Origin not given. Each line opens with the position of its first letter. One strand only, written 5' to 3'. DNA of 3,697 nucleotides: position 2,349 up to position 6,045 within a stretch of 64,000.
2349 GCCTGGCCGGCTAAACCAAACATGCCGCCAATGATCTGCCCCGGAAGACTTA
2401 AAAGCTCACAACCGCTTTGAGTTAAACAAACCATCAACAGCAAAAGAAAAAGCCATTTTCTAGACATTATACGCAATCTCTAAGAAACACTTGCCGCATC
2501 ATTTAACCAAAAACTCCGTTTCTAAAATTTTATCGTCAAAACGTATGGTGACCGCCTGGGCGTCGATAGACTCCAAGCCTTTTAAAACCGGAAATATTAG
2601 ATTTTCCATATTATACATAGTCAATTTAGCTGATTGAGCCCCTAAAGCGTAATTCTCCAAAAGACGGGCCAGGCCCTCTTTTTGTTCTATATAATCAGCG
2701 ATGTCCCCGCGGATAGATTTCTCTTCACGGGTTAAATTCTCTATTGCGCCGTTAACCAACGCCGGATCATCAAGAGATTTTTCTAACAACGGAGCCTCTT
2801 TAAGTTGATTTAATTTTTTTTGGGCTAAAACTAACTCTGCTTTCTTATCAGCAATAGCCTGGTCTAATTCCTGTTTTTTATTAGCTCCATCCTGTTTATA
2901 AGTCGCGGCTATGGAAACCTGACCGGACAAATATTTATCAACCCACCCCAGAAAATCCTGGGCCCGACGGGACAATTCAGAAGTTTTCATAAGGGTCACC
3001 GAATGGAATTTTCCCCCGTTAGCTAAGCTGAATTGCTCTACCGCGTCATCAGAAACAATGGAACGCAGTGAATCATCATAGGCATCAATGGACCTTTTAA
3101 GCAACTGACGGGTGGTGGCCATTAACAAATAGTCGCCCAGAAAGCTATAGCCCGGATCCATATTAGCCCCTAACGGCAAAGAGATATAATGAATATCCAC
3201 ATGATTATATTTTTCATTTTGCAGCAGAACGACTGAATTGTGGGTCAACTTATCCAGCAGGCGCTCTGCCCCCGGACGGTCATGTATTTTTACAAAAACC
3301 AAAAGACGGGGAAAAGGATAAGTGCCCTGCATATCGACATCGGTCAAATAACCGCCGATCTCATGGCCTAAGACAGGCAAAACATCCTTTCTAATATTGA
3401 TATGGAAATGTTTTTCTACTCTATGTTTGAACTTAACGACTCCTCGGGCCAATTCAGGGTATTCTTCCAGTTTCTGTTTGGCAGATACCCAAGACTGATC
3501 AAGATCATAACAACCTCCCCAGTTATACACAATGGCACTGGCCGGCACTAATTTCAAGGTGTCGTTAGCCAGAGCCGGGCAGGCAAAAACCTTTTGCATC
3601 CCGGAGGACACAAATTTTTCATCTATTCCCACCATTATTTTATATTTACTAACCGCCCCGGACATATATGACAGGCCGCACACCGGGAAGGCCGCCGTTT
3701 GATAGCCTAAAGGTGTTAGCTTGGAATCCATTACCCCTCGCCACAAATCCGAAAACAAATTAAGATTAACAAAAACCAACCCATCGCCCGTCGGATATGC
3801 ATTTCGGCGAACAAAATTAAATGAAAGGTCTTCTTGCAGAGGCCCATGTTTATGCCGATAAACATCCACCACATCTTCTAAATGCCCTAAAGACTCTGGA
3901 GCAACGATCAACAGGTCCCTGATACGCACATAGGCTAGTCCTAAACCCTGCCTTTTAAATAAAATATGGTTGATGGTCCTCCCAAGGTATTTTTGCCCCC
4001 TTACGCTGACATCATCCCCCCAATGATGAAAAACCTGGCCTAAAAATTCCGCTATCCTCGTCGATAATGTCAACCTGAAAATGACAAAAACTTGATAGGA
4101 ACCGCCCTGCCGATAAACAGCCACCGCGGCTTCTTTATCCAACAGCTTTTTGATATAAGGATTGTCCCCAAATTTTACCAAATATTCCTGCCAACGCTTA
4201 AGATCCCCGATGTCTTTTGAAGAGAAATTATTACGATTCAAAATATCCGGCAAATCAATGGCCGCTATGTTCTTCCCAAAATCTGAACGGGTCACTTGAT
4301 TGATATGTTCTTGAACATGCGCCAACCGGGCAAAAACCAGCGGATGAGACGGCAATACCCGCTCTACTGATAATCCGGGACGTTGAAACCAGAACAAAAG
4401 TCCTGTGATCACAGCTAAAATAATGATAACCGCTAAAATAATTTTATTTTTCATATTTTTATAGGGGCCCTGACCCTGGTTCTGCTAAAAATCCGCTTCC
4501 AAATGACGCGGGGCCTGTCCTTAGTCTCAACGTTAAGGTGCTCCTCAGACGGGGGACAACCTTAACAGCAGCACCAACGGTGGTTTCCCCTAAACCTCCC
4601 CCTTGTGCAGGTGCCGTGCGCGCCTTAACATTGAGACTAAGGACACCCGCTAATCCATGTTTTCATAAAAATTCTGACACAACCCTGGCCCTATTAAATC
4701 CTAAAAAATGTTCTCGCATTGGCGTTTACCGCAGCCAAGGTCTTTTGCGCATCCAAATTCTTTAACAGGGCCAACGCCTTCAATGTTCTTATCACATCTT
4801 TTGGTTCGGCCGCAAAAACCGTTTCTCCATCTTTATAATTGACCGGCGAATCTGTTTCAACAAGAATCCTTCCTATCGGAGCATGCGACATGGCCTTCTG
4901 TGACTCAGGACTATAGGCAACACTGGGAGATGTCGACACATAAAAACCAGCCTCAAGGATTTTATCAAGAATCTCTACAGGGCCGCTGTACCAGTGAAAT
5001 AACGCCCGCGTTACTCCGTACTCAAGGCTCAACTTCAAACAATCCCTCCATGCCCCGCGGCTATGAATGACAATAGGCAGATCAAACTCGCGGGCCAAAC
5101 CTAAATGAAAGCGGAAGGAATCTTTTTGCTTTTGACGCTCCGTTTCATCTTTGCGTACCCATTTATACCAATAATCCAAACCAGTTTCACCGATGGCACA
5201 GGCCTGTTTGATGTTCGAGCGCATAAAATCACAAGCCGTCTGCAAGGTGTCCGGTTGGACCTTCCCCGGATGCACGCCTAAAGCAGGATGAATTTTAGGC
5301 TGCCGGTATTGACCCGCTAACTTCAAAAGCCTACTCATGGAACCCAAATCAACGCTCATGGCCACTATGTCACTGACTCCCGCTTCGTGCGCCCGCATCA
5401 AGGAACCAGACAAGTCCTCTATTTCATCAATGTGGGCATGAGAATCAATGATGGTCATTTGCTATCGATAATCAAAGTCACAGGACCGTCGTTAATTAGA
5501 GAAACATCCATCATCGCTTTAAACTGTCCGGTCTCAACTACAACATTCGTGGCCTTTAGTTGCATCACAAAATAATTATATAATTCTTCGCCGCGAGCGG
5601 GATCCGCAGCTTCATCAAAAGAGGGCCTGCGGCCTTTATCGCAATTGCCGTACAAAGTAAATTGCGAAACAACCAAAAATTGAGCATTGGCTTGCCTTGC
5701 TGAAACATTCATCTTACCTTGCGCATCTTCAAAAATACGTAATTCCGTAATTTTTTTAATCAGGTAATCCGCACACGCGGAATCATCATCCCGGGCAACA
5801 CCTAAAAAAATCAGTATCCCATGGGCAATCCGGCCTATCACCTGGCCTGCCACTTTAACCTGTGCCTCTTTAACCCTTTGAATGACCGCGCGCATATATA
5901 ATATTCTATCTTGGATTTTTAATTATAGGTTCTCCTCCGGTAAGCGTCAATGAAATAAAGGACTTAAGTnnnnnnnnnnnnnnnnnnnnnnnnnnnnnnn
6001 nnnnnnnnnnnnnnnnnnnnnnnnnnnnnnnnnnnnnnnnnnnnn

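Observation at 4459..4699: Roughly 200-bp hairpin-rich element, copy 1 of 2, inserted into the loop of a pre-existing hairpin and flanked by a 7-bp direct repeat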

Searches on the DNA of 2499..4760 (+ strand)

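Call 7: search_rna_families(source=window, start=4400, end=4760, threshold=evalue, max_evalue=10, show_alignments=3)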
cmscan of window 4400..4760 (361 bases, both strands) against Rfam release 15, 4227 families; matches with E-value up to 10: 3.
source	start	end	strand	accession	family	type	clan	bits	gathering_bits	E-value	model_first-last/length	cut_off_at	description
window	4515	4646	+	RF04133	MIR2646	Gene; miRNA;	-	19.8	245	0.033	1-256/256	no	MIR2646 microRNA precursor family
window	4445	4615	-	RF01815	rpsB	Gene; sRNA;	-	16.5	40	0.43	1-132/132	no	rpsB sRNA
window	4674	4720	-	RF01125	sR4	Gene; snRNA; snoRNA; CD-box;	-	11.7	50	3.6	1-56/56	no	Small nucleolar RNA sR4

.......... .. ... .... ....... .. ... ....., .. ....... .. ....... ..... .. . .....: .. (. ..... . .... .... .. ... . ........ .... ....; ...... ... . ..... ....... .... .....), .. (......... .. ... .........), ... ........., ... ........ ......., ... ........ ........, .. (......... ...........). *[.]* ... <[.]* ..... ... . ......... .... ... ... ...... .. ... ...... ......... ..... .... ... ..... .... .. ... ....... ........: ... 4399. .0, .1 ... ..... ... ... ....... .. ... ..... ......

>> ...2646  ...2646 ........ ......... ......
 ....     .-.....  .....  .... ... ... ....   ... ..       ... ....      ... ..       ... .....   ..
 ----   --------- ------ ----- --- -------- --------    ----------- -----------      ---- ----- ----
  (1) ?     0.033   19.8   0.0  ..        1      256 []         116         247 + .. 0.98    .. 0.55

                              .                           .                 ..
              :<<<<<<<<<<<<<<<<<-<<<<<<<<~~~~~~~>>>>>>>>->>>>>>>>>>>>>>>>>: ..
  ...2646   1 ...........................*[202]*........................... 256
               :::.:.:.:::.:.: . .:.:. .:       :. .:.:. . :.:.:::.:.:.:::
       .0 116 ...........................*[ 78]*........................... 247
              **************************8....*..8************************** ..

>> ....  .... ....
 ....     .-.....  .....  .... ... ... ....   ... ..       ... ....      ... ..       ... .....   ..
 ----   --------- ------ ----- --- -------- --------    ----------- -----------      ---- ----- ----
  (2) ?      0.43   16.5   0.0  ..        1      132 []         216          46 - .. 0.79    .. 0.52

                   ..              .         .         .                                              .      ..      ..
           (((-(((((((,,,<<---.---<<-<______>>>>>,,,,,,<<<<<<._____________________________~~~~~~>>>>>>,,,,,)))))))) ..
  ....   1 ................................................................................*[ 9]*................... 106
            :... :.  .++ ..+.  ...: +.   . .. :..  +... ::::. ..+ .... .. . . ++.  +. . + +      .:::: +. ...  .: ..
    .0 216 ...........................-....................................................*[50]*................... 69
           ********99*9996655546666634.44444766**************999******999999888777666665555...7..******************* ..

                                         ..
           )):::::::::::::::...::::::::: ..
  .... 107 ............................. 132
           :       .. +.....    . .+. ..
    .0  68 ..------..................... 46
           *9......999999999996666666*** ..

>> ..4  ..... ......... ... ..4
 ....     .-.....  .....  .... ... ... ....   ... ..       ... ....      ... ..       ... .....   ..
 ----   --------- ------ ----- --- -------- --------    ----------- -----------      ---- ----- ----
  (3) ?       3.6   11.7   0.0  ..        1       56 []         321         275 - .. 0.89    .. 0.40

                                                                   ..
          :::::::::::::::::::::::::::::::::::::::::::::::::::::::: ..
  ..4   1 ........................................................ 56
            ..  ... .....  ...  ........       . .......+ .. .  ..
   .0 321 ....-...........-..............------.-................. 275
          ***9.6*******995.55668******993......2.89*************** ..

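Call 41: search_dna_similar(query=window:4478-4684:+, collection=plasmids, mode=distant, max_evalue=1, max_rows=10)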
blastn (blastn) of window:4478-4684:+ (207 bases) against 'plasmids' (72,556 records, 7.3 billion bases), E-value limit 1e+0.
No match.

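Call 42: search_dna_similar(query=window:4478-4684:+, collection=phages, mode=distant, max_evalue=1, max_rows=10)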
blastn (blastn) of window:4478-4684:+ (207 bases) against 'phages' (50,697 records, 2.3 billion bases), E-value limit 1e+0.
Records with a match: 4; places in all: 4; records where one place covers at least 80% of the query: 0.
Best place of each record, by identity: 95-99% 4.
By first word of the organism name: Escherichia 2; Enterobacteria 2.
By host as written in the record: Escherichia coli O17:H18 1; - 1; Escherichia coli H, strain 2158 1; Escherichia coli 1.
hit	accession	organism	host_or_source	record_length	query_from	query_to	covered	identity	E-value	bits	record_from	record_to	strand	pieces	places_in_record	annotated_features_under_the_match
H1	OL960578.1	Escherichia phage vB_EcoS_SA32RD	Escherichia coli O17:H18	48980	77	101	12%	96.0%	2e-1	42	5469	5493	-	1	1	hypothetical protein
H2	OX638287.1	Escherichia phage UP30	-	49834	77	101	12%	96.0%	2e-1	42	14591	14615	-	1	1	hypothetical protein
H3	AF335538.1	Enterobacteria phage HK620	Escherichia coli H, strain 2158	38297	90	113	12%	95.8%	7e-1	40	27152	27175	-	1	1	10: DNA stabilization protein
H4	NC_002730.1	Enterobacteria phage HK620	Escherichia coli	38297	90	113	12%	95.8%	7e-1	40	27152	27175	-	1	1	10: head closure Hc3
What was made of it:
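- Tried and rejected: blastn against plasmids and phages gave only 24-25-nt chance matches (calls 41, 42).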

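Call 81: search_rna_families(source=L017, start=9340, end=9660, threshold=evalue, max_evalue=10)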
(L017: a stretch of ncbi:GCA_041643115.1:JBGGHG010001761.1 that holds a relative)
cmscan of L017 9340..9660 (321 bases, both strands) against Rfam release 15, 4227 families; matches with E-value up to 10: 0.
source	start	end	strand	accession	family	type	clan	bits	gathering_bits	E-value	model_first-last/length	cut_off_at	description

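Call 84: build_rna_model(alignment_id=A5, structure=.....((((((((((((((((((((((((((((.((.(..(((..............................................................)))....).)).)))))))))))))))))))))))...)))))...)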
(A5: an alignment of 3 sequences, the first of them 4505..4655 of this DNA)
Model R1 built from alignment A5 (3 sequences, 151 columns); structure: as given.
model positions 150; base pairs 34; branch points 0; effective number of sequences 1.34; information 0.589 bits per position. Calibrated on 0.2 Mb of random sequence (short: E-values are rough).
structure used (alignment columns):
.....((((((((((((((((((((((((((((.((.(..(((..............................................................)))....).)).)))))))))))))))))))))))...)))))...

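Call 85: search_with_rna_model(model_id=R1, sources=[window, L011, L012, L013, L016, L017, L018, L040, L041, L042, L043, L044, L014], max_evalue=10, filters=default)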
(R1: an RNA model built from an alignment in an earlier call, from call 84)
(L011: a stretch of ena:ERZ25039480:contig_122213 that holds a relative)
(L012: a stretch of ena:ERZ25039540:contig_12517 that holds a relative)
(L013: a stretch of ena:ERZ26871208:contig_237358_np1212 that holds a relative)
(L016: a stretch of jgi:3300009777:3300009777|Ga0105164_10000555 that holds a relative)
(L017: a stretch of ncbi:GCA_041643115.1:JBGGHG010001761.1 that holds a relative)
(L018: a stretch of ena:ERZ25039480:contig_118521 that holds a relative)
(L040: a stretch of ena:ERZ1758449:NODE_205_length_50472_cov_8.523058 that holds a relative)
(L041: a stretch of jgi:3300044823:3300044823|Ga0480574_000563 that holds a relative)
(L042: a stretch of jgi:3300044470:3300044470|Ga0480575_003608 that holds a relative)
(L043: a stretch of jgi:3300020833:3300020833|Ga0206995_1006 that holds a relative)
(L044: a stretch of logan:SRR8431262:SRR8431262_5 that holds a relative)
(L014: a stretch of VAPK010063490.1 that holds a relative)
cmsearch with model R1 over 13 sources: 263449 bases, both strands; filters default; matches with E-value up to 10: 7.
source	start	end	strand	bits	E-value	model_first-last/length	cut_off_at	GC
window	13274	13423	-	171.7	5.2e-37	1-150/150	no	0.57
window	4505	4655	-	167.7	4.4e-36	1-150/150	no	0.58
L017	9395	9541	-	140.3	8.1e-30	1-150/150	no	0.52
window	4503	4653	+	43.7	1.2e-07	1-150/150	no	0.57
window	13272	13421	+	33.5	2.6e-05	1-150/150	no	0.57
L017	9393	9539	+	22.2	0.01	1-150/150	no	0.52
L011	5787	5806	-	9.7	7.6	1-150/150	no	0.65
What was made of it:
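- Tried and rejected: A covariance model built from three copies found no further copy in 263 kb (calls 84, 85).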

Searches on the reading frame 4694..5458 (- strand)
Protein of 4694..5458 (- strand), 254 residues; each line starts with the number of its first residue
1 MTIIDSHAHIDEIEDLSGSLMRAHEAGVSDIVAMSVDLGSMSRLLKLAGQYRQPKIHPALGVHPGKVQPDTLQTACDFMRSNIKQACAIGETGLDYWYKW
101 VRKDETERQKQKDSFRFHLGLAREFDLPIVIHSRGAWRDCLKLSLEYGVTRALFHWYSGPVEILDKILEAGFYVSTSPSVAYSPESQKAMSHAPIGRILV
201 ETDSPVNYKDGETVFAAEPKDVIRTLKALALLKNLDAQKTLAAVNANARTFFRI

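Call 13: search_protein_families(library=pfam, proteins=[window:4694-5458:-])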
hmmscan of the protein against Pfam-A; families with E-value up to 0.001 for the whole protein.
window:4694-5458:- (254 aa): 1 family
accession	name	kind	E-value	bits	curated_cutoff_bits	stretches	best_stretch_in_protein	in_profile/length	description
PF01026.27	TatD_DNase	-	7.5e-56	189.8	27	1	4-253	1-253/253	TatD related DNase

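Call 18: find_encoding_contigs(protein=window:4694-5458:-, flank=10000, max_places=10)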
Protein window:4694-5458:- (254 aa): no gene with exactly this product is on record in the collection.

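Call 46: list_cluster_members(proteins=[P0088, window:4694-5458:-, window:2499-4454:-])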
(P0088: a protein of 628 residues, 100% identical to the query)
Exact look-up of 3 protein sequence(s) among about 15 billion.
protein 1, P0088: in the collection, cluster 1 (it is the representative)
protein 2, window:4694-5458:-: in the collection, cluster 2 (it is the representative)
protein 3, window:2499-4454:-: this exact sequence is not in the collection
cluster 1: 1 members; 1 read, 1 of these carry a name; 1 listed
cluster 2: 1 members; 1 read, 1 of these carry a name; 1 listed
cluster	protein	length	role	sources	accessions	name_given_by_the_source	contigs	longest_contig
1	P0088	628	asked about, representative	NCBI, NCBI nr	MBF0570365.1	MAG: hypothetical protein HQL12_00695 [Candidatus Omnitrophica bacterium] | hypothetical protein [Candidatus Omnitrophota bacterium]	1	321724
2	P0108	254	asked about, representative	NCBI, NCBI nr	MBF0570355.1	MAG: TatD family hydrolase [Candidatus Omnitrophica bacterium] | TatD family hydrolase [Candidatus Omnitrophota bacterium]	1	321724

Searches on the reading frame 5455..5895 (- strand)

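Call 13: search_protein_families(library=pfam, proteins=[window:5455-5895:-])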
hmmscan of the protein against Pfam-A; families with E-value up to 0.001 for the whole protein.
window:5455-5895:- (146 aa): 1 family
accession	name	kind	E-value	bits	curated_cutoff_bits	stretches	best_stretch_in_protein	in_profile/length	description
PF02580.21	Tyr_Deacylase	-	9.7e-57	191.8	25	1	2-144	1-144/144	D-Tyr-tRNA(Tyr) deacylase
